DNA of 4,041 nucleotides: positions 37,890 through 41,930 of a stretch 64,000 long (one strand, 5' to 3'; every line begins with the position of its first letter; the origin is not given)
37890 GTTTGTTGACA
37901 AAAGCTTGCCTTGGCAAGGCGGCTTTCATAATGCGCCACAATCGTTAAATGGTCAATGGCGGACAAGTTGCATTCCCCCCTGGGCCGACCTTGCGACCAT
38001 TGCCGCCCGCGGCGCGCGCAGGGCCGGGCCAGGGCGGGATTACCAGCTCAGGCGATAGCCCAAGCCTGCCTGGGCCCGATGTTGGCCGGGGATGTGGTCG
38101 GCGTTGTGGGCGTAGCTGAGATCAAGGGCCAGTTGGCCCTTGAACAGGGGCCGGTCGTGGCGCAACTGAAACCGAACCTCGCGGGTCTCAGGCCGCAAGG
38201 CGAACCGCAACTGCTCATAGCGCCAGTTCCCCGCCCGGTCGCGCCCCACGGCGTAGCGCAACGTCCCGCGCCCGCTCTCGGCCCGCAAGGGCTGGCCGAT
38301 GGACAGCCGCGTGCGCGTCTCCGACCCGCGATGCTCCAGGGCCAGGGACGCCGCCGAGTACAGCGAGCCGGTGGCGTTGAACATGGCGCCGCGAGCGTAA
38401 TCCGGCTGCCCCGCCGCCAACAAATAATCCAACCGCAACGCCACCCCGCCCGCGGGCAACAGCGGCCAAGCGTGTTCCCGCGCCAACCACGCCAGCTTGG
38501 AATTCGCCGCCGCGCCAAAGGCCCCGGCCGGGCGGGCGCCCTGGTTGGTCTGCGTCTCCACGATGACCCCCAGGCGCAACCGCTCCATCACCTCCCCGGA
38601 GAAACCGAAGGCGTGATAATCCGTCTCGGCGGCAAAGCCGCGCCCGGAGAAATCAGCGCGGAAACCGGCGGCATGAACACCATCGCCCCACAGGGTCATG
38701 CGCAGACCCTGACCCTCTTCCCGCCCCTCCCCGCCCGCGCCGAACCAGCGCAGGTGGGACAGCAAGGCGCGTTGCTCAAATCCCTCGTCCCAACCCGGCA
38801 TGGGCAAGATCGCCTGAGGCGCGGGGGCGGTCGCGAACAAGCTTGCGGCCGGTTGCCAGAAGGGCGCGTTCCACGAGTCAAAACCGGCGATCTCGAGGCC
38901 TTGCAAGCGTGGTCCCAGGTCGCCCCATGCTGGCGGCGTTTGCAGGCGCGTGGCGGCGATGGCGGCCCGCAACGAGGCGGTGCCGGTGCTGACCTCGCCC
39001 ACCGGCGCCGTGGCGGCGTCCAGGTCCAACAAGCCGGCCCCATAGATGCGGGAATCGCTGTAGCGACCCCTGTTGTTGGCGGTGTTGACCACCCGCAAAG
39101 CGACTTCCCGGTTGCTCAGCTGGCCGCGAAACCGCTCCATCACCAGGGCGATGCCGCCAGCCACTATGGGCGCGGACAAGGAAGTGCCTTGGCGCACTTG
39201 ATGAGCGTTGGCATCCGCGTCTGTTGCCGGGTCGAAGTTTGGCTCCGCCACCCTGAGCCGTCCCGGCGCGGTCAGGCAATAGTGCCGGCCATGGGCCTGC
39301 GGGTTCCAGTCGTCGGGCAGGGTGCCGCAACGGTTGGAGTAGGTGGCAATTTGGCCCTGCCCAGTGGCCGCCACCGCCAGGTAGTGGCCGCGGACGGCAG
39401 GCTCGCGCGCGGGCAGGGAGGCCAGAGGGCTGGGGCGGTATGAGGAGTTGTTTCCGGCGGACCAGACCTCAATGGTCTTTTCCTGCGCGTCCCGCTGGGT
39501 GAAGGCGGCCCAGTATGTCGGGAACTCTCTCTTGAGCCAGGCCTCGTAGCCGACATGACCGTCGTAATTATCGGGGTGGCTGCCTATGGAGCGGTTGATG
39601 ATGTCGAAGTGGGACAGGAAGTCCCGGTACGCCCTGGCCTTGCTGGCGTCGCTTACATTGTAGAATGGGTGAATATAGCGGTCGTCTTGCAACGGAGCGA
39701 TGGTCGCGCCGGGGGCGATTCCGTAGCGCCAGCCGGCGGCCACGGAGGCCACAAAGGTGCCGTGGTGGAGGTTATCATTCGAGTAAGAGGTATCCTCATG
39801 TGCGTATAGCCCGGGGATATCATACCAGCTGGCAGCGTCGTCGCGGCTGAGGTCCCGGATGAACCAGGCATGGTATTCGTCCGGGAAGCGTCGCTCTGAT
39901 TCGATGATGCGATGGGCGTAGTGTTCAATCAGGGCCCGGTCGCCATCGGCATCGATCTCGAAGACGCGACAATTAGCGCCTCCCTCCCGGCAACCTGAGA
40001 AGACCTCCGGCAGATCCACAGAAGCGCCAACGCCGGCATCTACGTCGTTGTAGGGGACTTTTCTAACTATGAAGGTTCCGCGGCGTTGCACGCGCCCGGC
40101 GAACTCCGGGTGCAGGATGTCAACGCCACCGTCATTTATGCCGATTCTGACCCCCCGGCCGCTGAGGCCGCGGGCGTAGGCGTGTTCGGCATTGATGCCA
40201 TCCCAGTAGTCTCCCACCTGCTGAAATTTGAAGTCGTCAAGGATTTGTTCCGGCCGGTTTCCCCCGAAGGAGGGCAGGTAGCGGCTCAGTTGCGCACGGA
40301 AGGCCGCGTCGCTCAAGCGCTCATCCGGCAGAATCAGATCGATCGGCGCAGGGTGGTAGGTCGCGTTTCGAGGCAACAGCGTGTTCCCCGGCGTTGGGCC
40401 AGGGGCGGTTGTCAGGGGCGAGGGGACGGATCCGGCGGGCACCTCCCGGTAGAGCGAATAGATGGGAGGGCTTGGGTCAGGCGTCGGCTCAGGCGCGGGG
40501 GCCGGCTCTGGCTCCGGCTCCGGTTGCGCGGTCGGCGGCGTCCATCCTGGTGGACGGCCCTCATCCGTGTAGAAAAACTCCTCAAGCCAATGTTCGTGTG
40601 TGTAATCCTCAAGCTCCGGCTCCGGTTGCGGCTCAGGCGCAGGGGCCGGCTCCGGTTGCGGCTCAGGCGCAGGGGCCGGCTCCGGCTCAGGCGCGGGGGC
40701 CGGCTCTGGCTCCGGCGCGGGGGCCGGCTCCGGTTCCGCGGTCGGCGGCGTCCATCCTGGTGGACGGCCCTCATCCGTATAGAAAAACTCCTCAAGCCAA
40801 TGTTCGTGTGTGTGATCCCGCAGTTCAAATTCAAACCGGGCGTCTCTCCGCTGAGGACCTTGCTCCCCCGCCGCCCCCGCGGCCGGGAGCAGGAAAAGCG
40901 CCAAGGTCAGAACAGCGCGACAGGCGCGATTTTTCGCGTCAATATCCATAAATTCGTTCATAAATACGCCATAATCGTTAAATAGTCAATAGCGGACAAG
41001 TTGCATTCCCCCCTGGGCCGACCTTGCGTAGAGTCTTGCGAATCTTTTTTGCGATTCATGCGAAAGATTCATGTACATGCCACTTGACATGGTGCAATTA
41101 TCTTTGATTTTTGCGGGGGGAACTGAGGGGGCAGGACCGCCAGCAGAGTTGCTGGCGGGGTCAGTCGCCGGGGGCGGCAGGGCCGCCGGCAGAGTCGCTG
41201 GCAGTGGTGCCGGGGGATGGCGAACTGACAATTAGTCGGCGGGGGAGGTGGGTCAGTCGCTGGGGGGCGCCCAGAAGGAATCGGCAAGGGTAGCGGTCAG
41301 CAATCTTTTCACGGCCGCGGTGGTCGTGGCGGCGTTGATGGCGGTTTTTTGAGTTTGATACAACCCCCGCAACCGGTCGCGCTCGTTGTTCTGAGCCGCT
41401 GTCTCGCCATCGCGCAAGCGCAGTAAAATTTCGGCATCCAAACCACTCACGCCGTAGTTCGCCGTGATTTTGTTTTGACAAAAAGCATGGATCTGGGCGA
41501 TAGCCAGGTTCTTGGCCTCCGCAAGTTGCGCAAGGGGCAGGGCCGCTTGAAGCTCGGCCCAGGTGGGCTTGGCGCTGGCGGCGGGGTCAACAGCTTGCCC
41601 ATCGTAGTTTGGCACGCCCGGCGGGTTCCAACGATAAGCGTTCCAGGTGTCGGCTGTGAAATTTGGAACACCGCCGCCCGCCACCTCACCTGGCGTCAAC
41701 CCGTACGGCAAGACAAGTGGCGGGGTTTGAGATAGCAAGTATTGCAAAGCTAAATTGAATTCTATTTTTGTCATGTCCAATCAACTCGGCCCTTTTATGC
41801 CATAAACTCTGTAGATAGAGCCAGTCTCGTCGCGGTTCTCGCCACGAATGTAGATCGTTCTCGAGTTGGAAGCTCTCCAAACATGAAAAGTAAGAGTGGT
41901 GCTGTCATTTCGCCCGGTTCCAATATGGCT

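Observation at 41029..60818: Head-less Mu-like element with intact control, transposition, lysis and complete non-contractile tail modules: decaying prophage or transposon-borne tailocin-like system?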

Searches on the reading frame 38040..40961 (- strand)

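Call 7: search_protein_families(library=phrogs, proteins=[window:38040-40961:-], max_evalue=0.001)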
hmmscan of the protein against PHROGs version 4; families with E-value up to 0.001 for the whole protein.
window:38040-40961:- (973 aa): 1 family
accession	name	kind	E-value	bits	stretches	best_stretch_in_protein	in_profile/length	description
phrog_3677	-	other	8.2e-21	74.6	1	252-651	577-852/1125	protease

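Call 11: search_protein_families(library=pfam, proteins=[window:38040-40961:-], max_evalue=0.01)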
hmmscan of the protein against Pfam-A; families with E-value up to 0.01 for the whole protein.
window:38040-40961:- (973 aa): 1 family
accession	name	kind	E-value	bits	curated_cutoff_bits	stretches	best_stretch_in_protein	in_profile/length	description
PF00082.27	Peptidase_S8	-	1.2e-31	110.6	21.8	1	268-643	1-288/288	Subtilase family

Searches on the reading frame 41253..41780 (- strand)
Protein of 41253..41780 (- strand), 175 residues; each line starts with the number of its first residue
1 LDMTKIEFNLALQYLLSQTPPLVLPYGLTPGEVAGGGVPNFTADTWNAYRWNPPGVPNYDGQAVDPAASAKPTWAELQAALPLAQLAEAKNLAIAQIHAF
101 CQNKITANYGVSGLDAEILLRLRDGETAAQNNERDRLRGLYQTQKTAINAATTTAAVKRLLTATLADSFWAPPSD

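Call 5: search_protein_families(library=phrogs, proteins=[window:41253-41780:-], max_evalue=0.001)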
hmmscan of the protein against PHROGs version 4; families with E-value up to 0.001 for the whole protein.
window:41253-41780:- (175 aa): 0 families

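Call 10: search_protein_families(library=pfam, proteins=[window:41253-41780:-], max_evalue=0.01)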
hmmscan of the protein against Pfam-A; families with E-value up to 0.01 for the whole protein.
window:41253-41780:- (175 aa): 0 families
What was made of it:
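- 41253..41780 (-): 175-aa accessory protein downstream of J, of unknown family. No Pfam or PHROG hit (calls 5, 10).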

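Call 84: search_protein_families(library=padloc, proteins=[window:41253-41780:-], max_evalue=0.01)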
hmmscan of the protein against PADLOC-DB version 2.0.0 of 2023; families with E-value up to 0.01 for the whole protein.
window:41253-41780:- (175 aa): 0 families
